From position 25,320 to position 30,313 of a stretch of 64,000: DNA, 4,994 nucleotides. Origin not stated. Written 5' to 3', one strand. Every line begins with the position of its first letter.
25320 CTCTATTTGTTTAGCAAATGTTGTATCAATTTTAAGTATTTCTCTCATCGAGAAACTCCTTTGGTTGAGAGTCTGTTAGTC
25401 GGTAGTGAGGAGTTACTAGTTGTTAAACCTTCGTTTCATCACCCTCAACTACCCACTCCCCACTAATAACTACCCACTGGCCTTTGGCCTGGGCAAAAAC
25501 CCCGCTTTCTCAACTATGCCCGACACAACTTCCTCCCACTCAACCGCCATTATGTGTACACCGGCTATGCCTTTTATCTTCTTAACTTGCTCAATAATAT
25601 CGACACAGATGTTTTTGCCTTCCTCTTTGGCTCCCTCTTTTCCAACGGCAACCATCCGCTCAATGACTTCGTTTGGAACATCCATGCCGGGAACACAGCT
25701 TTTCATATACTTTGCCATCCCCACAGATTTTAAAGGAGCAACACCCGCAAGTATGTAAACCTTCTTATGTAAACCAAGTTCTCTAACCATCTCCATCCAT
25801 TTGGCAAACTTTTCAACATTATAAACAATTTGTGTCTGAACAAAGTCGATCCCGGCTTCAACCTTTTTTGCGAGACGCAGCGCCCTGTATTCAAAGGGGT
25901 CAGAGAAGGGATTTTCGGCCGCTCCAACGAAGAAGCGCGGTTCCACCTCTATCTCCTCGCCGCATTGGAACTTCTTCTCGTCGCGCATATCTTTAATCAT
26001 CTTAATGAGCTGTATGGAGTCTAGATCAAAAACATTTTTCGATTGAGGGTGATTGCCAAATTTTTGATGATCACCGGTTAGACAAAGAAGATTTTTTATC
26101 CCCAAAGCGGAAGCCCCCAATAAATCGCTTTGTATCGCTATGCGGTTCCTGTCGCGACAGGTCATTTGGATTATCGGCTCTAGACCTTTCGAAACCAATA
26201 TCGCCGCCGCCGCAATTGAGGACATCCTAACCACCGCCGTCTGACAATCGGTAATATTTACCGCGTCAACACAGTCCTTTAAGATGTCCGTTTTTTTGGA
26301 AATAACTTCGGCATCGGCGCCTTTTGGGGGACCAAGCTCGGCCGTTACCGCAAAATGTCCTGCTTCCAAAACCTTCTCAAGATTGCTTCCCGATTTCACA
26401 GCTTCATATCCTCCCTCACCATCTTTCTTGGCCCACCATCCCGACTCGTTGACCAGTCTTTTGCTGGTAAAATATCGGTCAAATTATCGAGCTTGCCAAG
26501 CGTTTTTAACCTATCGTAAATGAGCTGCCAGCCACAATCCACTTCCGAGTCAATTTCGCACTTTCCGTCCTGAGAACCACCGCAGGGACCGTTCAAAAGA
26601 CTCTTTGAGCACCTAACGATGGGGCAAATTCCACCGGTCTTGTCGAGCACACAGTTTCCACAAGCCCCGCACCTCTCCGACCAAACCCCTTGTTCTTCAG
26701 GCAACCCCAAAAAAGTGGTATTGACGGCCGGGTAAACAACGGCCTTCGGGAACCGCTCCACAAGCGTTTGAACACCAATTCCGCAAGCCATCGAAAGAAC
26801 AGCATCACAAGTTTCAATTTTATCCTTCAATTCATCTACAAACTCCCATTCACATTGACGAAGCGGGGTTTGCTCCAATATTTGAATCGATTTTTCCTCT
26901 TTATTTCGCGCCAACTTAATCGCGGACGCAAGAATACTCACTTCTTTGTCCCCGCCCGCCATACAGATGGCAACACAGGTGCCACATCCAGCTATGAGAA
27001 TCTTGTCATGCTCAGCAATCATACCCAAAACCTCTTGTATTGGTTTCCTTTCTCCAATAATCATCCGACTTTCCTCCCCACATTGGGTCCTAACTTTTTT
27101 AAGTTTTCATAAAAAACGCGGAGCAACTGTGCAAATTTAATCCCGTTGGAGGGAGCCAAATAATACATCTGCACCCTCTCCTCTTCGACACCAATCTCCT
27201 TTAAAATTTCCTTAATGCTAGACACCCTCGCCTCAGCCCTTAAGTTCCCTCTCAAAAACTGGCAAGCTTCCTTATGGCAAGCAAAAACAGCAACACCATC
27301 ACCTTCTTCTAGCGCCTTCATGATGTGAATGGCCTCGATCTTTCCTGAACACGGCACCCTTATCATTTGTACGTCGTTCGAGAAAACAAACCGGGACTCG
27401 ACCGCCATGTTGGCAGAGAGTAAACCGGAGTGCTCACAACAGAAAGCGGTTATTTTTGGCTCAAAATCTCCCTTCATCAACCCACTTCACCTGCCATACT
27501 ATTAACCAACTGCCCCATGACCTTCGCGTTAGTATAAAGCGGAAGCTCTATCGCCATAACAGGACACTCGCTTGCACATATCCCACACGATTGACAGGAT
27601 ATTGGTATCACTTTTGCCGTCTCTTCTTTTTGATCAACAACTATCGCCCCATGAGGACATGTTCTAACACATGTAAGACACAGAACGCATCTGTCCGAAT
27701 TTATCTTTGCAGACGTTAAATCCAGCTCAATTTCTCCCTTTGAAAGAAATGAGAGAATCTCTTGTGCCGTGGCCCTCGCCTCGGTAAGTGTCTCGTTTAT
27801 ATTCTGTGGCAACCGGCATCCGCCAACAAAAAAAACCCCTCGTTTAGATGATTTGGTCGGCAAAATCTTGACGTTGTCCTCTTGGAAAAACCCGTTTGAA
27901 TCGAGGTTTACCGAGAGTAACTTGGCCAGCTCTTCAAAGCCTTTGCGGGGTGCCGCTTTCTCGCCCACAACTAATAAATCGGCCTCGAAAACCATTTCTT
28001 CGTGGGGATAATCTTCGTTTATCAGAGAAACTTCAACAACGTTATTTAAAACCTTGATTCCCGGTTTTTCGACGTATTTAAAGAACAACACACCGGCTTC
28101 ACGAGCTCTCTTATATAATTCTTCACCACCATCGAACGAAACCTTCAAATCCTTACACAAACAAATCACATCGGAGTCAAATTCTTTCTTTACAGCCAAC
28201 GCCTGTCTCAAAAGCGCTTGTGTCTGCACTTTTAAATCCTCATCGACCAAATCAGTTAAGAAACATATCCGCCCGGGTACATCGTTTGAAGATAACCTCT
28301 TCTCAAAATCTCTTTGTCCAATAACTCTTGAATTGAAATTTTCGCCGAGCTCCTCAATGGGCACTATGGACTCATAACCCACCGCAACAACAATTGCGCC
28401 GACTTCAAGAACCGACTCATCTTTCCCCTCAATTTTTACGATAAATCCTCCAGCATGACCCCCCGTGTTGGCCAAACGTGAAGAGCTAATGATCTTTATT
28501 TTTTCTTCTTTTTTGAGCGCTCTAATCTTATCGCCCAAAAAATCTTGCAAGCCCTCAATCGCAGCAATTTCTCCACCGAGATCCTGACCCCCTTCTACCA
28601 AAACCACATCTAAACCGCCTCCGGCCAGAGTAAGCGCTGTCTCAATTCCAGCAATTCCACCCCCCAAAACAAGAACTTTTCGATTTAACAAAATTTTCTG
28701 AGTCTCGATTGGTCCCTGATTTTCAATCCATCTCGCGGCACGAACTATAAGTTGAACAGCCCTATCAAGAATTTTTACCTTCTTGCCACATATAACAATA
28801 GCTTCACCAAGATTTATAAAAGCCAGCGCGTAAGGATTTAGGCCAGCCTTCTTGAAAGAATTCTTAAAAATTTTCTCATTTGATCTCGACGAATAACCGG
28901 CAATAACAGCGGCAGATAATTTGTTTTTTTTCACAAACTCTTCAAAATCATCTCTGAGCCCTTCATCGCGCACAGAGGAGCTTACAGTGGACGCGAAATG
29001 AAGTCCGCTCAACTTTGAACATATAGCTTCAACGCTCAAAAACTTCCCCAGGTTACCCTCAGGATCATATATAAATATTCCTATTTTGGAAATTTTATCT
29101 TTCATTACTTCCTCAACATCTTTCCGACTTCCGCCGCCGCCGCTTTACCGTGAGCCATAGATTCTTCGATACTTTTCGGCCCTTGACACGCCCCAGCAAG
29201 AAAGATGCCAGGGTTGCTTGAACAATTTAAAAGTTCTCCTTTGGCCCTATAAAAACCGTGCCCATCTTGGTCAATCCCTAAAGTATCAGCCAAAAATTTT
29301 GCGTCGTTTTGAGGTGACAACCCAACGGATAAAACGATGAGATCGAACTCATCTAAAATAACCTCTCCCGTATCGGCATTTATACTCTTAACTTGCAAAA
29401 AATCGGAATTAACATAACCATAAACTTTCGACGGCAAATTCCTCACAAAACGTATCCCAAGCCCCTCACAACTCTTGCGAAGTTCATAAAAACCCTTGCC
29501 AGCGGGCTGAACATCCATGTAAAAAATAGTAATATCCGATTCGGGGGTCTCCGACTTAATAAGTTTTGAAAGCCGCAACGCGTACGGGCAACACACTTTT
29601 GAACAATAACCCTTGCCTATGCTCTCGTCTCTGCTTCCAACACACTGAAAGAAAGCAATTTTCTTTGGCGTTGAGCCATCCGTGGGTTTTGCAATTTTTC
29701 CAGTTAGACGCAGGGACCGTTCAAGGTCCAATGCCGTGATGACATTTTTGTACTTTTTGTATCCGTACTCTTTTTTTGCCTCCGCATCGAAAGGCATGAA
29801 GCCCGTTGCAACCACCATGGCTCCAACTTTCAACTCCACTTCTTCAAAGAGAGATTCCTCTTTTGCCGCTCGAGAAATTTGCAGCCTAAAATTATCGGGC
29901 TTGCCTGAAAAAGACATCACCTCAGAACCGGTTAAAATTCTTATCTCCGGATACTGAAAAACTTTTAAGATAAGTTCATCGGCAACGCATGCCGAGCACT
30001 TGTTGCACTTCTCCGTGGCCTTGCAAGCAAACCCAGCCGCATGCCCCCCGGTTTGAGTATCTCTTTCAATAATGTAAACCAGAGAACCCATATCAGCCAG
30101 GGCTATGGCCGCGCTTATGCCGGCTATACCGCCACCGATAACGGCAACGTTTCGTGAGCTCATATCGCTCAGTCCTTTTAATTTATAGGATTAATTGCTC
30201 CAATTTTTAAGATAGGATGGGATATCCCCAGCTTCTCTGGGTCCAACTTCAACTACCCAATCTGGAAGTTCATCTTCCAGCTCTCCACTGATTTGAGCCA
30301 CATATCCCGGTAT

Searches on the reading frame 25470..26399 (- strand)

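Call 56: search_protein_families(library=pfam, proteins=[window:25470-26399:-], max_evalue=0.00001)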
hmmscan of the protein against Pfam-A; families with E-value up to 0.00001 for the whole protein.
window:25470-26399:- (309 aa): 1 family
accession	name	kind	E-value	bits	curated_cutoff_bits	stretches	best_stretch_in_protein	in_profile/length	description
PF02219.23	MTHFR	-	2.7e-42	145.5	24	1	7-300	2-287/287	Methylenetetrahydrofolate reductase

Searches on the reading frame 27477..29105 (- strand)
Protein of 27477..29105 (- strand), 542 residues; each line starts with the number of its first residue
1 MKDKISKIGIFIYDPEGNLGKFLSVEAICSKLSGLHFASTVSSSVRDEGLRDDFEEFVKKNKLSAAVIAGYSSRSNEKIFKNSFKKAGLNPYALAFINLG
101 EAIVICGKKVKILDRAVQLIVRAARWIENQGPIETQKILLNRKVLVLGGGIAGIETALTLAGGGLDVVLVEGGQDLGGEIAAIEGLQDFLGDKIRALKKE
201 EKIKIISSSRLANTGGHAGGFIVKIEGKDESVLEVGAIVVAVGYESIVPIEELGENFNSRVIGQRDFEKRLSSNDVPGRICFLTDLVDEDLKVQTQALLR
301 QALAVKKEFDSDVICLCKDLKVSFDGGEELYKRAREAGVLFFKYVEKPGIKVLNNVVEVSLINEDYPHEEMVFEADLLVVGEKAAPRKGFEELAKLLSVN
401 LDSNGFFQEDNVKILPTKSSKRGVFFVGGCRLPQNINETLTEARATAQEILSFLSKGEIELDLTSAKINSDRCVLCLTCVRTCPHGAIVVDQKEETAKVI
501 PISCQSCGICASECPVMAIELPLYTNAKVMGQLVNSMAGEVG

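Call 56: search_protein_families(library=pfam, proteins=[window:27477-29105:-], max_evalue=0.00001)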
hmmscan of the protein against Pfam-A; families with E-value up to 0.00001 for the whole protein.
window:27477-29105:- (542 aa): 9 families
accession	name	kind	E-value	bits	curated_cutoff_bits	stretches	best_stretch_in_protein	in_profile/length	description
PF00037.32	Fer4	-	4.6e-11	42.5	21.1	1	467-488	2-23/24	4Fe-4S binding domain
PF07992.20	Pyr_redox_2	-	1.9e-10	41.1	26.1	1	132-254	142-248/291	Pyridine nucleotide-disulphide oxidoreductase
PF12837.12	Fer4_6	-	7.1e-09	35.6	25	1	466-488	2-24/24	4Fe-4S binding domain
PF14697.11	Fer4_21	-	4.5e-08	33.5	35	1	466-520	1-58/59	4Fe-4S dicluster domain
PF12838.12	Fer4_7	-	1.3e-07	32.4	27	1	472-517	1-51/52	4Fe-4S dicluster domain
PF00890.30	FAD_binding_2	-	1.4e-07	31.5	20.4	1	144-195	2-53/414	FAD binding domain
PF13237.11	Fer4_10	-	6.1e-07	29.7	25.5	1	467-515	3-53/53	4Fe-4S dicluster domain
PF13484.11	Fer4_16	-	8.8e-07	30.1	30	0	504-522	2-20/66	4Fe-4S double cluster binding domain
PF13187.11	Fer4_9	-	6.1e-06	26.6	27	0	472-518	1-51/52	4Fe-4S dicluster domain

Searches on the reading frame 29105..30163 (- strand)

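Call 56: search_protein_families(library=pfam, proteins=[window:29105-30163:-], max_evalue=0.00001)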
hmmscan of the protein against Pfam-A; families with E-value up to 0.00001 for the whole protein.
window:29105-30163:- (352 aa): 5 families
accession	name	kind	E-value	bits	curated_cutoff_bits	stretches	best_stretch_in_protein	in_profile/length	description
PF07992.20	Pyr_redox_2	-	2.3e-15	57.2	26.1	1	5-339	2-291/291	Pyridine nucleotide-disulphide oxidoreductase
PF12831.13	FAD_oxidored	-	5.2e-08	33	27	1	6-49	2-45/416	FAD dependent oxidoreductase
PF01134.28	GIDA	-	3.5e-07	30.1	22.1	0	6-47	2-40/391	Glucose inhibited division protein A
PF01266.30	DAO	-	1.7e-06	28.2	27.9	1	6-46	2-42/353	FAD dependent oxidoreductase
PF13450.12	NAD_binding_8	-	3.2e-06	27.8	21.9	1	8-45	1-38/68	NAD(P)-binding Rossmann-like domain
